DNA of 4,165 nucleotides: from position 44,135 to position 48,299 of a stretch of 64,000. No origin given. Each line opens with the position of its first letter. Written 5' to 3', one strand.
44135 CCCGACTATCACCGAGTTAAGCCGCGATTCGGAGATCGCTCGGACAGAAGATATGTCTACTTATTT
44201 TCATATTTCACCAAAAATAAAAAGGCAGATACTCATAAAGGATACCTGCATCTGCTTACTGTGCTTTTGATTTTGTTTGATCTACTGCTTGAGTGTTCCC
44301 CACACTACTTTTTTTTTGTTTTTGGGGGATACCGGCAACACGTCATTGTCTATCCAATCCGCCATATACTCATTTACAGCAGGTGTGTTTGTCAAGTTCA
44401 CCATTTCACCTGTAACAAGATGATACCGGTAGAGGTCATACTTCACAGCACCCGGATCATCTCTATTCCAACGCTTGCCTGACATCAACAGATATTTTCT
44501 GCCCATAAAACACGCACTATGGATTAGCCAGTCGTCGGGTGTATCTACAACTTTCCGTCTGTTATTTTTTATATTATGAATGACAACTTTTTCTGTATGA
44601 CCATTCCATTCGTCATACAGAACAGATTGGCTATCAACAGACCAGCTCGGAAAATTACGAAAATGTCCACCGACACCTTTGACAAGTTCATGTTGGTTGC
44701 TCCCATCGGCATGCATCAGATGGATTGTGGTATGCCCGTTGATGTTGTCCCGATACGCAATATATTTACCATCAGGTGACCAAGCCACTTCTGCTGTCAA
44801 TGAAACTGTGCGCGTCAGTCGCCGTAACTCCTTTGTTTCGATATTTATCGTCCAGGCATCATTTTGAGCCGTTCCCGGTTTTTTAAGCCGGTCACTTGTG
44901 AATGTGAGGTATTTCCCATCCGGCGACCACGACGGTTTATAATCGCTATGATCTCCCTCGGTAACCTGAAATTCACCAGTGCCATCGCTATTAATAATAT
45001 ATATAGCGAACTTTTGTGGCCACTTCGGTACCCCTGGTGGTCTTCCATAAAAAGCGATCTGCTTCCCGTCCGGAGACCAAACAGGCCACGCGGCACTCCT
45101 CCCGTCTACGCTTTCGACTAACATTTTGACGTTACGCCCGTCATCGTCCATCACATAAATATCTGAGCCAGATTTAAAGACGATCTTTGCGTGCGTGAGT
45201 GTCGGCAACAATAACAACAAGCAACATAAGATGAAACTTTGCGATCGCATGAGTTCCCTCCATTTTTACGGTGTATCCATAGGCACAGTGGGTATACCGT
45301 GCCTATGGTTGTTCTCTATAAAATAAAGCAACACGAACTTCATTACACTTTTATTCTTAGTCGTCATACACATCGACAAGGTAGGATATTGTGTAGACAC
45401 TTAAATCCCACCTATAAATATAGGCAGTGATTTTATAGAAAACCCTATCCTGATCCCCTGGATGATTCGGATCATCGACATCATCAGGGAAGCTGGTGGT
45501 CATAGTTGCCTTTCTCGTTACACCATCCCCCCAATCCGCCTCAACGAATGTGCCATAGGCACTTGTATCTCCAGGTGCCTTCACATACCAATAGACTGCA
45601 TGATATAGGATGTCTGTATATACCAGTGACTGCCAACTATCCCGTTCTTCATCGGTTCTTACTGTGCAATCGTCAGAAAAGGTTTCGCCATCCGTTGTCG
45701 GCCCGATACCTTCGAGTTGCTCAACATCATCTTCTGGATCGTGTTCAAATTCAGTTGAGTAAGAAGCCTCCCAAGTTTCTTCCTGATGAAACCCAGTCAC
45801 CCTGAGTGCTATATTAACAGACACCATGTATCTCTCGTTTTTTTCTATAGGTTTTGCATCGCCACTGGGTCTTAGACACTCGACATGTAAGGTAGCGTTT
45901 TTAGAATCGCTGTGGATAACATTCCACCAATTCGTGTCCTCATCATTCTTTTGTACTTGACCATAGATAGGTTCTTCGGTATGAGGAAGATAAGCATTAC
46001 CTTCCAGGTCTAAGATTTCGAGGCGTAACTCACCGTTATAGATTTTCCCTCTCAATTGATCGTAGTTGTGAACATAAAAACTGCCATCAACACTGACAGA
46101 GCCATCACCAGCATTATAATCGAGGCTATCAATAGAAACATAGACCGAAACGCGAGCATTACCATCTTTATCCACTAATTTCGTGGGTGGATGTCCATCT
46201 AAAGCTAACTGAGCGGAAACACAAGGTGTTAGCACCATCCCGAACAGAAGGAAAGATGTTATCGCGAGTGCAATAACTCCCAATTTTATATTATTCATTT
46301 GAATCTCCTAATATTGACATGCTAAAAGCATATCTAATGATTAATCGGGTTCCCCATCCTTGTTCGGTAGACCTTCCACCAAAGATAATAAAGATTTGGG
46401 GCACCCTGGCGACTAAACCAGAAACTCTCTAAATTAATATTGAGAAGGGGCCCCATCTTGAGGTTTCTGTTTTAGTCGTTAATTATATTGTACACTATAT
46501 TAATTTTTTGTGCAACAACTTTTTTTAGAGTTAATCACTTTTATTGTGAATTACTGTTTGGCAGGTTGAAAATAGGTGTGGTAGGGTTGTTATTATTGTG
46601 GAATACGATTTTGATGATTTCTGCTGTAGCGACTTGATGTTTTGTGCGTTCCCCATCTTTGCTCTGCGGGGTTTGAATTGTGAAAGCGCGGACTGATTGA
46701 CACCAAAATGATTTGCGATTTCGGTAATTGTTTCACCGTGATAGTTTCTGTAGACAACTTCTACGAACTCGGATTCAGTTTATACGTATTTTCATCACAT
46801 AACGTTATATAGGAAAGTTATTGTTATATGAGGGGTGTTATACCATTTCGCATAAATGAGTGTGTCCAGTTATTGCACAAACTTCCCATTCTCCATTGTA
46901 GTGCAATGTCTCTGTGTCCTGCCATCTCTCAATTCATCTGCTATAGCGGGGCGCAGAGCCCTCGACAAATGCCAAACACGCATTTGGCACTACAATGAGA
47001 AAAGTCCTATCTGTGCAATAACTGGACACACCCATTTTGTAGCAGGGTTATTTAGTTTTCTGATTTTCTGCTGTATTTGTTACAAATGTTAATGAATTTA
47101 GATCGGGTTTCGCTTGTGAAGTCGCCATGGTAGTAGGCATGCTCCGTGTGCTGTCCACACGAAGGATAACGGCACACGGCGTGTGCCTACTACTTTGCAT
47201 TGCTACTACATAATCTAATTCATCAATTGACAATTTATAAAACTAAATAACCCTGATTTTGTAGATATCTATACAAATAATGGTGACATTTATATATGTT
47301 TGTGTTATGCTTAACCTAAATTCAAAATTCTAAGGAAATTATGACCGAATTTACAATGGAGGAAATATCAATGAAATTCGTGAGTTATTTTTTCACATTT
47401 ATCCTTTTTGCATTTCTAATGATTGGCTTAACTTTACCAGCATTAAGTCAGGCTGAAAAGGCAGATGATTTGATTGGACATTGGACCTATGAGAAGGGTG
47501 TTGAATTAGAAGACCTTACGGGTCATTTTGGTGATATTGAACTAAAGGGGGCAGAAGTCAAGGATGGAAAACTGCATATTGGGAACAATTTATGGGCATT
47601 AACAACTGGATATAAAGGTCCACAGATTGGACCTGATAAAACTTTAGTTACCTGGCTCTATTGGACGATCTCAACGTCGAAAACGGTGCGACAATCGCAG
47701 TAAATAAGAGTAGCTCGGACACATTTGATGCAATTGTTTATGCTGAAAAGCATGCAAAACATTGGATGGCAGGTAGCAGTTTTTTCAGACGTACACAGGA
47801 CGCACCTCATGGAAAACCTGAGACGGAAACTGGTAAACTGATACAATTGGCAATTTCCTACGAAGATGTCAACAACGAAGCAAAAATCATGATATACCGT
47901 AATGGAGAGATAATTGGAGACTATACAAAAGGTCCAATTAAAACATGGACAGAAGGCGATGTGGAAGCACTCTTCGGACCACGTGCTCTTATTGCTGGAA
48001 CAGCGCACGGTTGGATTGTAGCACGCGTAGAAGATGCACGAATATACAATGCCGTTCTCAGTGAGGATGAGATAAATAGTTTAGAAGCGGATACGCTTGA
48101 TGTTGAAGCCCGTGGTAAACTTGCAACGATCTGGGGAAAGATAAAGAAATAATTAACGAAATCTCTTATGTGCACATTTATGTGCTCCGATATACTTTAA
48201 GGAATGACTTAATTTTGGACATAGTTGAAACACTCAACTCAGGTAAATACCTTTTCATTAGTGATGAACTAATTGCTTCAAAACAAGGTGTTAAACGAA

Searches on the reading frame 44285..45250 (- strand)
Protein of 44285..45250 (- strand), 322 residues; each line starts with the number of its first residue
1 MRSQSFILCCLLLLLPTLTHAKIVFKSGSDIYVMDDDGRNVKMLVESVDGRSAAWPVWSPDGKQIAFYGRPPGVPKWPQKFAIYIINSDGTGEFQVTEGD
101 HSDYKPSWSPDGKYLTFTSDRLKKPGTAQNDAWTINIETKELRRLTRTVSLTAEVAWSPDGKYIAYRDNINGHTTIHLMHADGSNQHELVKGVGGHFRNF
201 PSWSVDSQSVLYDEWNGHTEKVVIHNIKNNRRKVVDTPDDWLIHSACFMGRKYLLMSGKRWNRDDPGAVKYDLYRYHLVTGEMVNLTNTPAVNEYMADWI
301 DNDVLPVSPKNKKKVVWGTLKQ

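Call 44: search_protein_families(library=pfam, proteins=[window:44285-45250:-], max_evalue=0.001)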
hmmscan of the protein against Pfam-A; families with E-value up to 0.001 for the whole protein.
window:44285-45250:- (322 aa): 5 families
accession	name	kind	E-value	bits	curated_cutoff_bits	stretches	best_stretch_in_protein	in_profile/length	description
PF07676.18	PD40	-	7.6e-22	77.2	20.9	3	96-121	4-29/38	WD40-like Beta Propeller Repeat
PF00930.27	DPPIV_N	-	2.9e-06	26.7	22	0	109-171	1-64/354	Dipeptidyl peptidase IV (DPP IV) N-terminal region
PF14583.12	Pectate_lyase22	-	1.3e-05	24.6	30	0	31-67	218-254/386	Oligogalacturonate lyase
PF25174.1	Beta-prop_THOC3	-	2.1e-05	24.1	305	1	95-200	83-174/272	THOC3 beta-propeller domain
PF02897.21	Peptidase_S9_N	-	0.00088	18.6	24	0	154-232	128-216/414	Prolyl oligopeptidase, N-terminal beta-propeller domain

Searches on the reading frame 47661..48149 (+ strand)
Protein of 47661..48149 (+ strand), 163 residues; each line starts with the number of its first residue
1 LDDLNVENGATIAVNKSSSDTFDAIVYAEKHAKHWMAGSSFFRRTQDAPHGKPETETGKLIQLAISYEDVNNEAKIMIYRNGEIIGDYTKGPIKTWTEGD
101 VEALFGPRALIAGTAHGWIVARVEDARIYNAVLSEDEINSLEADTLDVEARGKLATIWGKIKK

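Call 44: search_protein_families(library=pfam, proteins=[window:47661-48149:+], max_evalue=0.001)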
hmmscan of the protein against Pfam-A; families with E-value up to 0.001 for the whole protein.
window:47661-48149:+ (163 aa): 1 family
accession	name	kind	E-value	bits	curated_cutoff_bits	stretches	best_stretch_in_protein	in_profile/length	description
PF13385.13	Laminin_G_3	-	7.6e-05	23.3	27.6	1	35-139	57-151/151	Concanavalin A-like lectin/glucanases superfamily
